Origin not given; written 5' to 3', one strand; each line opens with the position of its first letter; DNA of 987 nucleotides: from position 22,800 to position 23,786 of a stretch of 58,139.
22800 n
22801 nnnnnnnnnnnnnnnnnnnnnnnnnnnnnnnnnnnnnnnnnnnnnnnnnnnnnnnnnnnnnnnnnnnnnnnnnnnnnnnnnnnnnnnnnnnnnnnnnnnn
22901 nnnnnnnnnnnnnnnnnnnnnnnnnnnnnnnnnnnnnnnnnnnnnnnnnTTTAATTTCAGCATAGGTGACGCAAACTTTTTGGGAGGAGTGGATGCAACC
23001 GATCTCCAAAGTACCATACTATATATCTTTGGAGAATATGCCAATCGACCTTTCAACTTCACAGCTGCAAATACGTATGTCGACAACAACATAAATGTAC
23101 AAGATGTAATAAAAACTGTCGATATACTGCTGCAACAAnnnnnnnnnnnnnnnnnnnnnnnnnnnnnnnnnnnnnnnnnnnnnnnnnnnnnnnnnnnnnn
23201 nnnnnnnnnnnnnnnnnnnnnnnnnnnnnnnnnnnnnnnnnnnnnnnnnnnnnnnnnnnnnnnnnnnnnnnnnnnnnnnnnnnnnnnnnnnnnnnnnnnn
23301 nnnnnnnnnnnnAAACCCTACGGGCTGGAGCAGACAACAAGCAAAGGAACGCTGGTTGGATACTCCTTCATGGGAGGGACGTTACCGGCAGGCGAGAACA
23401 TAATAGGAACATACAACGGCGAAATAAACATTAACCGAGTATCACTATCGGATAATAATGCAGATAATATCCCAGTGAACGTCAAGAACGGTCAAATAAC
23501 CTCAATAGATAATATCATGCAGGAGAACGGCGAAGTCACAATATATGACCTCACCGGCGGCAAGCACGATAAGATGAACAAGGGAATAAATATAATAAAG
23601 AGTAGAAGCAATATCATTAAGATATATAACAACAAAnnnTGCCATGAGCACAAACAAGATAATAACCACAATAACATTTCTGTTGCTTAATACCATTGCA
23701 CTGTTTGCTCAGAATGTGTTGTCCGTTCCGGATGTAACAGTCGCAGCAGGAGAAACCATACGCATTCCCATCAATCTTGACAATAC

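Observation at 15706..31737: Three-gene operon of giant T9SS cargo proteins carrying cohesin-like and dockerin-like modules but no enzymes: possible self-assembling surface scaffold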

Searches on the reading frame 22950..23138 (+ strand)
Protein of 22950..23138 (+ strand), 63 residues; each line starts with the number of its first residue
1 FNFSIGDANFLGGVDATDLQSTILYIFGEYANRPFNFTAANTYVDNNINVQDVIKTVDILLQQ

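Call 33: search_solved_structures(query=A1, max_evalue=10, show_alignments=3)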
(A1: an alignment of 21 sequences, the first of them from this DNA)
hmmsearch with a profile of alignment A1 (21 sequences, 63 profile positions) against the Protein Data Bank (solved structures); distinct sequences matched with E-value up to 10: 11.
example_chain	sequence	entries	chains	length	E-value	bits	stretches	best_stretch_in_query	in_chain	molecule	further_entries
4uyp_B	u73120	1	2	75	0.098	15.9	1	2-61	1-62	Cellulosomal scaffoldin adaptor protein B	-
4uyq_B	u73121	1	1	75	0.15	15.2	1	2-61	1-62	Cellulosomal scaffoldin adaptor protein B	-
4dh2_B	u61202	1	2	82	0.16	15.2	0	7-36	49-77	Dockerin type 1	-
4fl4_A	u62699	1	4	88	0.31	14.3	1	5-59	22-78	Glycoside hydrolase family 9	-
2vn5_B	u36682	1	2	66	0.32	14.2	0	6-27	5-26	ENDOGLUCANASE A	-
5nrk_B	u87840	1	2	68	0.32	14.2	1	5-60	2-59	DocCel5: Type I dockerin repeat domain from A. cellulolyticus family 5 endoglucanase WP_01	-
5nrm_B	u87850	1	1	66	0.45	13.7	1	5-61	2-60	DocCel5: Type I dockerin repeat domain from A. cellulolyticus family 5 endoglucanase WP_01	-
3fsn_A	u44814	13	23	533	0.53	13.5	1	24-55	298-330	Retinal pigment epithelium-specific 65 kDa protein | Retinoid isomerohydrolase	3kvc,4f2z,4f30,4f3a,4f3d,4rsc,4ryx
4rse_A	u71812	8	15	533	0.53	13.5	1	24-55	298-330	Retinoid isomerohydrolase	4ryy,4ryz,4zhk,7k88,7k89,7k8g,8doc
2mte_A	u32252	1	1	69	0.75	13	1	6-53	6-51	Cellulose 1,4-beta-cellobiosidase (reducing end) CelS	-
1daq_A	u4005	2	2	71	0.83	12.9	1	6-53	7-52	ENDOGLUCANASE SS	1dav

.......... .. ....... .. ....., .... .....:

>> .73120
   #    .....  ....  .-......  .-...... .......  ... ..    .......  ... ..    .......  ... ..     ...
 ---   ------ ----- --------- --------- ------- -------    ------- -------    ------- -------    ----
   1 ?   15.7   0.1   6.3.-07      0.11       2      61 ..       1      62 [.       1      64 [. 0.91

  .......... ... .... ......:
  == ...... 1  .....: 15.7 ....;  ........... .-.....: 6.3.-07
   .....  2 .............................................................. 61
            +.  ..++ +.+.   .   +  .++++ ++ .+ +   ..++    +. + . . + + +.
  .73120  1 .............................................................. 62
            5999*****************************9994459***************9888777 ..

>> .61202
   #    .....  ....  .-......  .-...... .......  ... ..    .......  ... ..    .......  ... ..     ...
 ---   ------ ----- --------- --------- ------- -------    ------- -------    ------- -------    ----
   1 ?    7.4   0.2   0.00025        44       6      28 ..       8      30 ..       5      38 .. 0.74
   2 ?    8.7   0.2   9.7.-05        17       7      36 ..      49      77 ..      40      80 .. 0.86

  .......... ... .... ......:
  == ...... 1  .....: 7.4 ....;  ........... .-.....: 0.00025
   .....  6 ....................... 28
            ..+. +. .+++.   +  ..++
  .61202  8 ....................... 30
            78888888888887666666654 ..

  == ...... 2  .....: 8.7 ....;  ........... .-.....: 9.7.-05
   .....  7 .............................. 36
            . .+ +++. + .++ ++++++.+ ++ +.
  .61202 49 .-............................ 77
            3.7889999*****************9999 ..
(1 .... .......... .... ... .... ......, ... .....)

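Call 65: predict_structure(alignment_id=A1)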
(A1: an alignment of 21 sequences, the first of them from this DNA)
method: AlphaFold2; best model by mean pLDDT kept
length: 63 residues; sequences in the alignment: 21
mean_pLDDT: 93.3   pTM: 0.79
mean pLDDT of the five models: 93.3, 92.8, 92.4, 81.8, 79.6
residues with pLDDT >= 90: 57; 70-90: 5; 50-70: 1; < 50: 0
segments of 3 or more residues with pLDDT < 50: none
pLDDT, mean of each block of 10 residues (from residue 1): 88 93 96 94 93 96 91
secondary structure, 60 per line:
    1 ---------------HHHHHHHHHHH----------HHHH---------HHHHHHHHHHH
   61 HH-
elements in order: H16-26 H37-40 H50-62

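Call 68: fold_search(model_id=the predicted structure, library=pdb)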
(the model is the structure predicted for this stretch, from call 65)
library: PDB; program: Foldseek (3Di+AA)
matches with E <= 10: 67; with E <= 0.001: 0
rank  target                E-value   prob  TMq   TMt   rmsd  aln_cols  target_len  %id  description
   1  2vn5_D                6.7e-03  1.00  0.75  0.85   2.3        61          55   26  The Clostridium cellulolyticum dockerin displays a dual binding mode for its cohesin partner (released 2008-05-20)
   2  2vn6_B                1.1e-02  1.00  0.75  0.74   2.6        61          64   28  The Clostridium cellulolyticum dockerin displays a dual binding mode for its cohesin partner (released 2008-05-13)
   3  2mte_MODEL_1_A        1.1e-02  1.00  0.80  0.74   2.0        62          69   22  Solution structure of Doc48S (released 2014-10-15)
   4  6kgf_B                1.1e-02  1.00  0.77  0.79   2.6        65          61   20  Crystal structure of CaDoc0917(R16D)-CaCohA2 complex at pH 8.2 (released 2020-07-08)
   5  6kge_B                1.5e-02  1.00  0.81  0.85   1.7        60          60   22  Crystal structure of CaDoc0917(R16D)-CaCohA2 complex at pH 5.5 (released 2020-07-08)
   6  6kg9_MODEL_1_A        1.8e-02  1.00  0.81  0.77   1.7        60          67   22  Solution structure of CaDoc0917 from Clostridium acetobutylicum (released 2020-07-08)
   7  6kgc_B                1.9e-02  1.00  0.82  0.87   1.5        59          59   20  Crystal structure of CaDoc0917(R49D)-CaCohA2 complex at pH 5.4 (released 2020-07-08)
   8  6kge_D                1.9e-02  1.00  0.82  0.84   1.7        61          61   21  Crystal structure of CaDoc0917(R16D)-CaCohA2 complex at pH 5.5 (released 2020-07-08)
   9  2vn5_B                2.5e-02  1.00  0.75  0.83   2.0        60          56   27  The Clostridium cellulolyticum dockerin displays a dual binding mode for its cohesin partner (released 2008-05-20)
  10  2ccl_B                2.7e-02  1.00  0.74  0.75   2.1        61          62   24  THE S45A, T46A MUTANT OF THE TYPE I COHESIN-DOCKERIN COMPLEX FROM THE CELLULOSOME OF CLOSTRIDIUM THERMOCELLUM (released 2007-02-13)
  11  4fl4_A                3.5e-02  1.00  0.80  0.75   1.8        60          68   27  Scaffoldin conformation and dynamics revealed by a ternary complex from the Clostridium thermocellum cellulosome (released 2012-06-27)
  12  3ul4_B                3.5e-02  1.00  0.75  0.75   2.2        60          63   20  Crystal structure of Coh-OlpA(Cthe_3080)-Doc918(Cthe_0918) complex: A novel type I Cohesin-Dockerin complex from Clost (released 2012-11-28)
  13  4fl4_J                3.7e-02  1.00  0.73  0.70   2.4        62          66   27  Scaffoldin conformation and dynamics revealed by a ternary complex from the Clostridium thermocellum cellulosome (released 2012-06-27)
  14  4uyp_B                4.0e-02  1.00  0.81  0.71   1.7        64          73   23  High resolution structure of the third cohesin ScaC in complex with the ScaB dockerin with a mutation in the N-termina (released 2015-04-15)
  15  6kgf_D                4.6e-02  1.00  0.78  0.79   2.6        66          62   20  Crystal structure of CaDoc0917(R16D)-CaCohA2 complex at pH 8.2 (released 2020-07-08)
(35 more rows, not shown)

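Call 88: search_protein_representatives(alignment_id=A1)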
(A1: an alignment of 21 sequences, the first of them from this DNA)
Query: 21 sequences, 63 profile positions. Proteins with E-value up to 0.001 (for the whole library): 5391; up to 1e-10: 565; up to 1e-30: 4. The best 150 are listed.
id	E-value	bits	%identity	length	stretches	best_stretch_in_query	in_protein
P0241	3.0e-51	187.3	-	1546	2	2-63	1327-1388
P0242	6.1e-40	151.1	-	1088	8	7-62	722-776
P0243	3.5e-37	142.3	-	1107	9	4-60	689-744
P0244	1.3e-32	127.6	-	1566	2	3-63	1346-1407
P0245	2.2e-28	114.1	-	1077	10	6-62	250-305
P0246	1.1e-27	111.9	-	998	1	2-63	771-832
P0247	3.1e-27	110.4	-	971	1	1-62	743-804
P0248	7.2e-27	109.2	-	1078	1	2-62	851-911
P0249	8.1e-27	109.1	-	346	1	1-62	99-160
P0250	1.2e-26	108.5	-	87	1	2-63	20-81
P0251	1.7e-26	108.0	-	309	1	1-62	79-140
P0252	1.9e-26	107.9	-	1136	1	1-62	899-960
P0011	2.2e-26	107.7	-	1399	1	2-62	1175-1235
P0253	3.7e-26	107.0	-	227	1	1-63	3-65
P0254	5.9e-26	106.3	-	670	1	2-62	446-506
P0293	9.8e-24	99.2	-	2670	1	2-63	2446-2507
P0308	2.9e-23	97.7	-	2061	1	1-62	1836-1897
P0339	1.1e-21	92.7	-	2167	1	2-62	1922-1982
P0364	3.7e-21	90.9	-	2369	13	4-59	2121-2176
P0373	6.8e-21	90.1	-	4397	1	1-62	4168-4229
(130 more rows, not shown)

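Call 90: search_protein_families(library=pfam, alignment_id=A7, max_evalue=0.00001)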
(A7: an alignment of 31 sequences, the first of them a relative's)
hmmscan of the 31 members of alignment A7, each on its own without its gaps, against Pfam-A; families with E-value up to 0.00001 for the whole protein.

A. member 1, P0241 (1546 aa): 3 families
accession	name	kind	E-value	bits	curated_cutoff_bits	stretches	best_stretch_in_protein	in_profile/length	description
PF12799.13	LRR_4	-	3.8e-10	40.1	27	0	712-750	2-39/44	Leucine Rich repeats (2 copies)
PF00963.24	Cohesin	-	5e-07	30.5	24.1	1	941-1061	3-128/139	Cohesin domain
PF00560.39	LRR_1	-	8.3e-06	25.4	20.6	0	681-696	1-16/23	Leucine Rich Repeat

B. families by the number of members that match (of 31 scanned): 25 families
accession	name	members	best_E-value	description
PF12799.13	LRR_4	19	2e-12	Leucine Rich repeats (2 copies)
PF13855.12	LRR_8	8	1.6e-72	Leucine rich repeat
PF00560.39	LRR_1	8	5.5e-08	Leucine Rich Repeat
PF00404.24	Dockerin_1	7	4.8e-104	Dockerin type I domain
PF13306.12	LRR_5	4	0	BspA type Leucine rich repeat region (6 copies)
PF00082.27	Peptidase_S8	3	3.9e-44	Subtilase family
PF13499.12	EF-hand_7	3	2.1e-17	EF-hand domain pair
PF22058.2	X25_BaPul_like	3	5e-12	Pullulanase X25 domain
PF16738.10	CBM26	3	1e-10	Starch-binding module 26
PF18998.6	Flg_new_2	2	1.5e-24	Divergent InlB B-repeat domain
PF00036.39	EF-hand_1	2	1e-14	EF hand domain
PF16405.10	DUF5013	2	7.6e-13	Domain of unknown function (DUF5013)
PF13287.12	Fn3_assoc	2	2e-12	Fn3 associated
PF13290.12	CHB_HEX_C_1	2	3.8e-10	Chitobiase/beta-hexosaminidase C-terminal domain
PF16561.11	AMPK1_CBM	2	6.3e-06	Glycogen recognition site of AMP-activated protein kinase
PF00963.24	Cohesin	1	5e-07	Cohesin domain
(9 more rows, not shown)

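Call 102: list_cluster_members(proteins=[P0241, P0242, P0245, P0246, P0252, P0293, P0308, P0364, P0373, P0339])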
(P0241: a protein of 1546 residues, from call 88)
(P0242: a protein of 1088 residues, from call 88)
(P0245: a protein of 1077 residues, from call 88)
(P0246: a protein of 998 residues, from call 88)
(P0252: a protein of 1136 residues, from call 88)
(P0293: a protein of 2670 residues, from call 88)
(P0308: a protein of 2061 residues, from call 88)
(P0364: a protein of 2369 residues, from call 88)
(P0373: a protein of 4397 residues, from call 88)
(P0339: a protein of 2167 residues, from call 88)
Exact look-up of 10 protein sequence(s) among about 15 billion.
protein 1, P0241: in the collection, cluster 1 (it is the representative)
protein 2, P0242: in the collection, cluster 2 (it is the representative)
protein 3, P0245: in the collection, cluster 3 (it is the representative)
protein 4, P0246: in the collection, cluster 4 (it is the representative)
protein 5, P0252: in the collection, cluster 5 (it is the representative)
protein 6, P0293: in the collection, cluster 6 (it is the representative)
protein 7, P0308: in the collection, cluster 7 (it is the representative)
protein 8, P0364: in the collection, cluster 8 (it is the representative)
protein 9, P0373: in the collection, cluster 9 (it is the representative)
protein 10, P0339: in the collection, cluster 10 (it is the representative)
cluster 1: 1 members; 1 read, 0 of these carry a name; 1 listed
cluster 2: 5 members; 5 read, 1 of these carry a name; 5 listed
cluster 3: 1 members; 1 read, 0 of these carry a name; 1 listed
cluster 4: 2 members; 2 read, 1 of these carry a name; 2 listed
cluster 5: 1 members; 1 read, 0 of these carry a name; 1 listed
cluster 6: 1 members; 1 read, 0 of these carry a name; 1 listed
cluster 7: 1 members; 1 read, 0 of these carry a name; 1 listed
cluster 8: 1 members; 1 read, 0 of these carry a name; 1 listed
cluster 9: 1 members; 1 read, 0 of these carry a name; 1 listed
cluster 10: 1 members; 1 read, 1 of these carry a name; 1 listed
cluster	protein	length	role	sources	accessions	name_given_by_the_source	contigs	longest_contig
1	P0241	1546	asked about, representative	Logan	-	-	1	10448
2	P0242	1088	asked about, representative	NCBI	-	-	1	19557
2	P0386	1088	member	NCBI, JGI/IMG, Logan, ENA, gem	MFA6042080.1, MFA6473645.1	MAG: dockerin type I domain-containing protein [Patescibacteria group bacterium] | hypothetical protein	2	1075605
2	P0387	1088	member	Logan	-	-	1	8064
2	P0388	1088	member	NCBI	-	-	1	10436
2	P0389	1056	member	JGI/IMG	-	-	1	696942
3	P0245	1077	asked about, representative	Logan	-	-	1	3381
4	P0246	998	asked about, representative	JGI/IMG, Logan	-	hypothetical protein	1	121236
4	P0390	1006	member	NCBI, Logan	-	-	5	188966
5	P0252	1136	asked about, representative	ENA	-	-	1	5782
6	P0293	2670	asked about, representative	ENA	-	-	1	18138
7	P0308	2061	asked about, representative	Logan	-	-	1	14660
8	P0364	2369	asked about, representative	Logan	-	-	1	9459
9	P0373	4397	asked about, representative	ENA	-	-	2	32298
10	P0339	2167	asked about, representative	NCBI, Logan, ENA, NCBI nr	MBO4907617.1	MAG: hypothetical protein J5486_11420 [Bacteroidaceae bacterium] | hypothetical protein [Bacteroidaceae bacterium]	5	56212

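Call 105: search_protein_families(library=pfam, alignment_id=A1, max_evalue=10)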
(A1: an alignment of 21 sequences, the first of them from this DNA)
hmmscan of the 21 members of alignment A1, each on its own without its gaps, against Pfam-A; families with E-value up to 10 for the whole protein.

A. member 1, seq(63 aa): 2 families
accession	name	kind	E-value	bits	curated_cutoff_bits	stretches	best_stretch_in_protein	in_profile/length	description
PF07106.19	TBPIP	-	0.072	13.5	22.8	1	29-63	11-45/62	TBPIP/Hop2 winged helix domain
PF24207.1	DUF7430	-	0.11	13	27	1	23-45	38-60/73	Family of unknown function (DUF7430)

B. families by the number of members that match (of 21 scanned): 12 families
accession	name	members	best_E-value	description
PF00404.24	Dockerin_1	15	1.3e-05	Dockerin type I domain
PF13405.12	EF-hand_6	3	0.012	EF-hand domain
PF13202.12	EF-hand_5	2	0.012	EF hand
PF14283.11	CD1107-like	1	0.017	Mobile element protein CD1107-like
PF05531.17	NPV_P10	1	0.019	Nucleopolyhedrovirus P10 protein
PF07521.17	RMMBL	1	0.067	Zn-dependent metallo-hydrolase RNA specificity domain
PF07106.19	TBPIP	1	0.072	TBPIP/Hop2 winged helix domain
PF24207.1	DUF7430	1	0.11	Family of unknown function (DUF7430)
PF02733.22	Dak1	1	0.11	Dak1 domain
PF16064.11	DUF4806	1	0.13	Domain of unknown function (DUF4806)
PF17004.11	SRP_TPR_like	1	0.17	Putative TPR-like repeat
PF06422.18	PDR_CDR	1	0.23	CDR ABC transporter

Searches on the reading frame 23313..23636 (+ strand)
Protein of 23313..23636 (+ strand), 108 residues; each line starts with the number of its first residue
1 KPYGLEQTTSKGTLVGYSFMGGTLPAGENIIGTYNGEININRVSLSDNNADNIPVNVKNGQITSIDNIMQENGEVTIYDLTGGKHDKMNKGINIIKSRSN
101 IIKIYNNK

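Call 44: search_protein_families(library=pfam, proteins=[window:23313-23636:+], max_evalue=1)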
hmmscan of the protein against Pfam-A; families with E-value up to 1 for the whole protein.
window:23313-23636:+ (108 aa): 0 families

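Call 49: search_protein_families(library=pfam, alignment_id=A4, max_evalue=0.1)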
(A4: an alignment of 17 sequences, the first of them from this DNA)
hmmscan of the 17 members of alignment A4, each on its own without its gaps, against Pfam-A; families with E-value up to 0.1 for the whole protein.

A. member 1, seq(100 aa): 0 families

B. families by the number of members that match (of 17 scanned): 2 families
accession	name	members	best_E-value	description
PF14864.11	Alkyl_sulf_C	1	0.041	Alkyl sulfatase C-terminal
PF19218.5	CoV_NSP3_C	1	0.059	Coronavirus replicase NSP3, C-terminal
